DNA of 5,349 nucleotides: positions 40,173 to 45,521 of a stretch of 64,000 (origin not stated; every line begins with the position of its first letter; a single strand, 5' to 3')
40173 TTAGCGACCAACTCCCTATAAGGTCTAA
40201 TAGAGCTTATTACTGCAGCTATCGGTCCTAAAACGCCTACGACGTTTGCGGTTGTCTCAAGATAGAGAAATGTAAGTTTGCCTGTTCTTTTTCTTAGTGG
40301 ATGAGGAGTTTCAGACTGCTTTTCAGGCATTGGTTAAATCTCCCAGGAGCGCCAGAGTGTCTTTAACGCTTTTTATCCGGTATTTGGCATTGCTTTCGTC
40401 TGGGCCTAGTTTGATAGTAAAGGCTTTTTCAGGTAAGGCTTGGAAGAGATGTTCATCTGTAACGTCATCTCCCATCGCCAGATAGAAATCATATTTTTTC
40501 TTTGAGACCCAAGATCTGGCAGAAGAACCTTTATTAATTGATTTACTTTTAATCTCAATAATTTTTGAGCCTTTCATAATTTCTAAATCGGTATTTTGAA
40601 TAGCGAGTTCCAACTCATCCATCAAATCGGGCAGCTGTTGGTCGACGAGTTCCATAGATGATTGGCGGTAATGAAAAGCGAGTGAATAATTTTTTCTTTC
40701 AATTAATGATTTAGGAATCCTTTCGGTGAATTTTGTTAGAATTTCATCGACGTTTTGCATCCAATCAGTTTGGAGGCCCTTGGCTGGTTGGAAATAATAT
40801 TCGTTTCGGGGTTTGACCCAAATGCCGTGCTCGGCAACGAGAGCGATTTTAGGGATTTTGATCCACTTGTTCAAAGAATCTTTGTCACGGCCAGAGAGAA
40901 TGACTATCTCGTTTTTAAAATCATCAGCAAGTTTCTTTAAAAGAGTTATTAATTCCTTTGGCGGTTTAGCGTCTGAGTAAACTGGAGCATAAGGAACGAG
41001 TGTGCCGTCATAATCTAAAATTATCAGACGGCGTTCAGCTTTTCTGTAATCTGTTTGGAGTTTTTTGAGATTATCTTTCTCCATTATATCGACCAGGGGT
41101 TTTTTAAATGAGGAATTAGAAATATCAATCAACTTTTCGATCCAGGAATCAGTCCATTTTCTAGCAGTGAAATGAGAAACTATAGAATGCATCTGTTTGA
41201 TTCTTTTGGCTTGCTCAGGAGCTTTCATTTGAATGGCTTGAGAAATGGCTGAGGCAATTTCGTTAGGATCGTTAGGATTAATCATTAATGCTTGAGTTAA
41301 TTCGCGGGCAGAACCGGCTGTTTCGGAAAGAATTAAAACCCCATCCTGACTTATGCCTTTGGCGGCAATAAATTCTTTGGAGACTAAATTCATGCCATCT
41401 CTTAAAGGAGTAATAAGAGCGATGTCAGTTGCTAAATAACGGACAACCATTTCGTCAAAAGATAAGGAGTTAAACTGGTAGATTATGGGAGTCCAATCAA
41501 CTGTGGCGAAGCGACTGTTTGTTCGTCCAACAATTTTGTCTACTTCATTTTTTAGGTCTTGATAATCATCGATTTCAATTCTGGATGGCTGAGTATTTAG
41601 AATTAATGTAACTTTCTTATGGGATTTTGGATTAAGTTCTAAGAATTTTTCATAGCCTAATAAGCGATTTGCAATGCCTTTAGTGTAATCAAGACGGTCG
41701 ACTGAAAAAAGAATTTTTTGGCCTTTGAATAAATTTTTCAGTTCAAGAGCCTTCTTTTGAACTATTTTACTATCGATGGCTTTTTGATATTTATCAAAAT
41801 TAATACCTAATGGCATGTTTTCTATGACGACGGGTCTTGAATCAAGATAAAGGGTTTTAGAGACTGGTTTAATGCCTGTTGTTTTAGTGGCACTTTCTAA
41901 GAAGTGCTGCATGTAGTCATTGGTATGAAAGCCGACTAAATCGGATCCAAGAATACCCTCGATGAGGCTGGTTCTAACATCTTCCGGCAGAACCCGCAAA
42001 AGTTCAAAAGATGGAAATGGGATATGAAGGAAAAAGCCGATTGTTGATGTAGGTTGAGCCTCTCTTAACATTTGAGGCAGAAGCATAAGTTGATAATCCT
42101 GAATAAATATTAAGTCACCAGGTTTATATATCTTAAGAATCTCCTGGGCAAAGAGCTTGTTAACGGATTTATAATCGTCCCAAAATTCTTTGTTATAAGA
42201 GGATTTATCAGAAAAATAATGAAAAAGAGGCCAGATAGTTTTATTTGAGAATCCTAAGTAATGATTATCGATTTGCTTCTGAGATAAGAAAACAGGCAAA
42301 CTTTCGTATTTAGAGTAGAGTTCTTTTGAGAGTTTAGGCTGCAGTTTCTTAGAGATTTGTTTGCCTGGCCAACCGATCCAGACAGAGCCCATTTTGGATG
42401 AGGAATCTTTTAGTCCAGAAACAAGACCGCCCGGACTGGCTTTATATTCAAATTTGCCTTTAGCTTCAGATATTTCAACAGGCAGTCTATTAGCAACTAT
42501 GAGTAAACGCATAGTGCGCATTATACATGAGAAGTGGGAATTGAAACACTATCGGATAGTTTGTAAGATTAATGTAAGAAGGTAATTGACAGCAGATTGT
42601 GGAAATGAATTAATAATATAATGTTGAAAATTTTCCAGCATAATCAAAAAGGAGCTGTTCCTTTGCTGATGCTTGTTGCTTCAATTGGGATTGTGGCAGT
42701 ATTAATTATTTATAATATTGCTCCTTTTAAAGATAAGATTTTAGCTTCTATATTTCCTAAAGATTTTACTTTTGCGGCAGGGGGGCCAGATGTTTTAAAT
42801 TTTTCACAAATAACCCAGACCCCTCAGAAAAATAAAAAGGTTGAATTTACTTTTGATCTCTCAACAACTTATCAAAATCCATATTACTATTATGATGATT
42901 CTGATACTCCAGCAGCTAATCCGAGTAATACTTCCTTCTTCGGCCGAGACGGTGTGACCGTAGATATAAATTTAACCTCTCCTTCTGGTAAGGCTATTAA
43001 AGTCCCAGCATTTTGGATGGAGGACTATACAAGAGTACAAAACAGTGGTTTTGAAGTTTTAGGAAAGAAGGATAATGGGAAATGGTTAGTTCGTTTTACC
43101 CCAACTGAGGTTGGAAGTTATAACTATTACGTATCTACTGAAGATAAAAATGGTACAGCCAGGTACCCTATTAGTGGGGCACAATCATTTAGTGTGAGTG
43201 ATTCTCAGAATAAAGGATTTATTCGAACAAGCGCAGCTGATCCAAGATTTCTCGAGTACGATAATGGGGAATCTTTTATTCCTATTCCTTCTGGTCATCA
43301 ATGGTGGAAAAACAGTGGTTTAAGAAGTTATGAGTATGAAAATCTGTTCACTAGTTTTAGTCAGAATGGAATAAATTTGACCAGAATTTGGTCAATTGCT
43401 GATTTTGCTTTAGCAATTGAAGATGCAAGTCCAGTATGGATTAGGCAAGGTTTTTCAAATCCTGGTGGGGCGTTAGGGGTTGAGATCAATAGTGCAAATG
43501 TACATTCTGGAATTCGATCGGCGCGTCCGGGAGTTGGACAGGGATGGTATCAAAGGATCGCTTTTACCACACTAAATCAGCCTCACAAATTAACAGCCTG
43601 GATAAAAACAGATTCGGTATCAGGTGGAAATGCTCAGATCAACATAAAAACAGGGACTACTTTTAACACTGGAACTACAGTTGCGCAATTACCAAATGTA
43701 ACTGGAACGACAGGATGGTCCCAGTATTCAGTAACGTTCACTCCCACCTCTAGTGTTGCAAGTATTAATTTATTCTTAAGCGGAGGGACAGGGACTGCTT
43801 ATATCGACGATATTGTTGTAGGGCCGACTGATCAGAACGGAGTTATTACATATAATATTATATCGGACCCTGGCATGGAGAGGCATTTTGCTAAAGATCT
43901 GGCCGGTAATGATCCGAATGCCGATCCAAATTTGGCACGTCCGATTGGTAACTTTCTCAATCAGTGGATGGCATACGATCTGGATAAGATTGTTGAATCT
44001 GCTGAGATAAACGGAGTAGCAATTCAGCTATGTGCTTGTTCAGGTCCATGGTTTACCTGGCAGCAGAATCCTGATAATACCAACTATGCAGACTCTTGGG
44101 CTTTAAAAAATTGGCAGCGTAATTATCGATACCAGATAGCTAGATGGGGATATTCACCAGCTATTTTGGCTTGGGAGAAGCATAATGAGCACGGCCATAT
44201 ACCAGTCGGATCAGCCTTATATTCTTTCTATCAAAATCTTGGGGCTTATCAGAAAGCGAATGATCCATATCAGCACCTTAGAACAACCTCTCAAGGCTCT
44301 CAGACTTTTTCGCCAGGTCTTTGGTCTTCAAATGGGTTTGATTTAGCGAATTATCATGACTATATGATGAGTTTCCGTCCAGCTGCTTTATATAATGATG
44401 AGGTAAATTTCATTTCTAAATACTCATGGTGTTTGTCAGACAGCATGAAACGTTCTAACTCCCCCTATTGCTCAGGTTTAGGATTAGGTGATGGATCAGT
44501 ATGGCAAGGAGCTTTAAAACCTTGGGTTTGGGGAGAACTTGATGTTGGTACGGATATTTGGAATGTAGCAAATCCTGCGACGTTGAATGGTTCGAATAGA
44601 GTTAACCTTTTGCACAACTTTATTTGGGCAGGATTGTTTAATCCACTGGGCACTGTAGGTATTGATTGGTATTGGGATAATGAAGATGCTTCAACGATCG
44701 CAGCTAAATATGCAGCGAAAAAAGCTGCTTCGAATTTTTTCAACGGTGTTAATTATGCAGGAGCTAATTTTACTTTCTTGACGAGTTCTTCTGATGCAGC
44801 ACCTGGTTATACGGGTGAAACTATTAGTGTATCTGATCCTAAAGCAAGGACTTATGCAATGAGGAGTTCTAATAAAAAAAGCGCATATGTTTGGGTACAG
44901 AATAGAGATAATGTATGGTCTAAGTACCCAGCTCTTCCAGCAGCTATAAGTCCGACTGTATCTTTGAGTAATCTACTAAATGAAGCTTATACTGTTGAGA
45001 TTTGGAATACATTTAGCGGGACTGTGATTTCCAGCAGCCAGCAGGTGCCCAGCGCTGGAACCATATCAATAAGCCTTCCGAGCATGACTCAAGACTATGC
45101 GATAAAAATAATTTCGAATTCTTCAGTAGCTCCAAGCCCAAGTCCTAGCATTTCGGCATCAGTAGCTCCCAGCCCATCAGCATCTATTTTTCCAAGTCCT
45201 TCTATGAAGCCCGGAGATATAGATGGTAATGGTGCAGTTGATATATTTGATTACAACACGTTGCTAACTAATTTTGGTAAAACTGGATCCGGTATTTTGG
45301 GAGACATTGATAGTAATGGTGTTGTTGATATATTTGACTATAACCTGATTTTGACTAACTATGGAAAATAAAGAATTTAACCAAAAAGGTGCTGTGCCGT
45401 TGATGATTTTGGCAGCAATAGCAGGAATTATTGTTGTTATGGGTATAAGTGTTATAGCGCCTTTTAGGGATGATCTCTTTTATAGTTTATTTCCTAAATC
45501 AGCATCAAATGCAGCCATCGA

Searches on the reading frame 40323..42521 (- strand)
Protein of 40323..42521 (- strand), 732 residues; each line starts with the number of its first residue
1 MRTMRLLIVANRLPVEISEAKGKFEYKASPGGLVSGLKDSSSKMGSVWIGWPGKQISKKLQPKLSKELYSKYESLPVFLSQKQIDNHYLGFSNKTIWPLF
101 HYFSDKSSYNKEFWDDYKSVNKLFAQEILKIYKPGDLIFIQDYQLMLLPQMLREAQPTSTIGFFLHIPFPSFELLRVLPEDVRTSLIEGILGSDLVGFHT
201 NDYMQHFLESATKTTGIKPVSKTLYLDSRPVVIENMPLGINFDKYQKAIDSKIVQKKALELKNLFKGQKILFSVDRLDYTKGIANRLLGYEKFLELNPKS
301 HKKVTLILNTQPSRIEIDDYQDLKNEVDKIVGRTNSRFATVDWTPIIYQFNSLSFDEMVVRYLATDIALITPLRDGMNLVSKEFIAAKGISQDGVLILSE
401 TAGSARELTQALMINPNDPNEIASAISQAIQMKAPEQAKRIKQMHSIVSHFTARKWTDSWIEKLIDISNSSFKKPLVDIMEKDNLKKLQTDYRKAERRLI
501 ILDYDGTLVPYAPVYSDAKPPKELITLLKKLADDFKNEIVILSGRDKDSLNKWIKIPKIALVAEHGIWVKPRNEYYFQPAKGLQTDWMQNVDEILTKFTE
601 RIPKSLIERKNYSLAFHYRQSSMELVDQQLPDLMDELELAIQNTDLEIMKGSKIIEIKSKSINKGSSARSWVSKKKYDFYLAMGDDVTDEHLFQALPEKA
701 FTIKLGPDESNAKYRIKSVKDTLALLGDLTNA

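Call 14: search_protein_families(library=pfam, proteins=[window:40323-42521:-], max_evalue=0.001)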
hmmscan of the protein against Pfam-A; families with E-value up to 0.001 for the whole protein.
window:40323-42521:- (732 aa): 3 families
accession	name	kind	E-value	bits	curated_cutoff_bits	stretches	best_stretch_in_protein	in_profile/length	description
PF00982.27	Glyco_transf_20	-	6.6e-144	480.6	32.5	1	5-464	2-471/473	Glycosyltransferase family 20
PF02358.22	Trehalose_PPase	-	2.9e-46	157.9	27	1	501-705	1-215/235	Trehalose-phosphatase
PF05116.19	S6PP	-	0.00047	20.3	20.3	1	497-695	2-199/247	Sucrose-6F-phosphate phosphohydrolase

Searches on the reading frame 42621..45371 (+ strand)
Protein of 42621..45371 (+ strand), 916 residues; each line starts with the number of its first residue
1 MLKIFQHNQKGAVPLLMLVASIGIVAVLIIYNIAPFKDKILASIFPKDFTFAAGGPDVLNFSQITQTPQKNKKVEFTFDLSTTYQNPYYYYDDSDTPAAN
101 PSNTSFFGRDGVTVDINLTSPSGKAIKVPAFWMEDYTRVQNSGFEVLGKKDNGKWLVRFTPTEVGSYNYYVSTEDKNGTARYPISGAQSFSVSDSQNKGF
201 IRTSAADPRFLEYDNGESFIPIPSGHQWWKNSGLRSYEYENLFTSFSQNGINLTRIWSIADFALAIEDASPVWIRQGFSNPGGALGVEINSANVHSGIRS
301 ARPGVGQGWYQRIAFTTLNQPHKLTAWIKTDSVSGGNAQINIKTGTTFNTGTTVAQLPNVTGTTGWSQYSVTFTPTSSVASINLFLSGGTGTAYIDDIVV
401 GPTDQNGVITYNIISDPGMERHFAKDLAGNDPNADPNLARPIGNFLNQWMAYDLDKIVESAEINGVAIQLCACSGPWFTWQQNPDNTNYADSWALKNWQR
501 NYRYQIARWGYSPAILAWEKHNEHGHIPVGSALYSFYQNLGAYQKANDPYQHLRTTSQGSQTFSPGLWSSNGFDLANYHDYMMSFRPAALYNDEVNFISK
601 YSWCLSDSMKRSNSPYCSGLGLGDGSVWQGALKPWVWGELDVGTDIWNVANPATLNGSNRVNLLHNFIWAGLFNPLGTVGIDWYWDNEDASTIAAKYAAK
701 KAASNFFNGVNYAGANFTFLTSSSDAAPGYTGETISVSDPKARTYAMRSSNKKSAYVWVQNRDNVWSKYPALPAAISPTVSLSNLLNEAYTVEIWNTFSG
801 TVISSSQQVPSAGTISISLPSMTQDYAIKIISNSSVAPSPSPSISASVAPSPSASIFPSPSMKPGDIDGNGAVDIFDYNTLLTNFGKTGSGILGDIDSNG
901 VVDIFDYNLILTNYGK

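Call 15: search_protein_families(library=pfam, proteins=[window:42621-45371:+], max_evalue=0.001)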
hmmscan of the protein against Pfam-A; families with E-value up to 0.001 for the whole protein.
window:42621-45371:+ (916 aa): 2 families
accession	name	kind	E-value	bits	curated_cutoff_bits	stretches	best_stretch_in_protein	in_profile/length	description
PF16586.11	DUF5060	-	3.8e-08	33.9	27.2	1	112-173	25-69/70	Domain of unknown function (DUF5060)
PF02018.23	CBM_4_9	-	0.00047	21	25.9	0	319-386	62-129/136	Carbohydrate binding domain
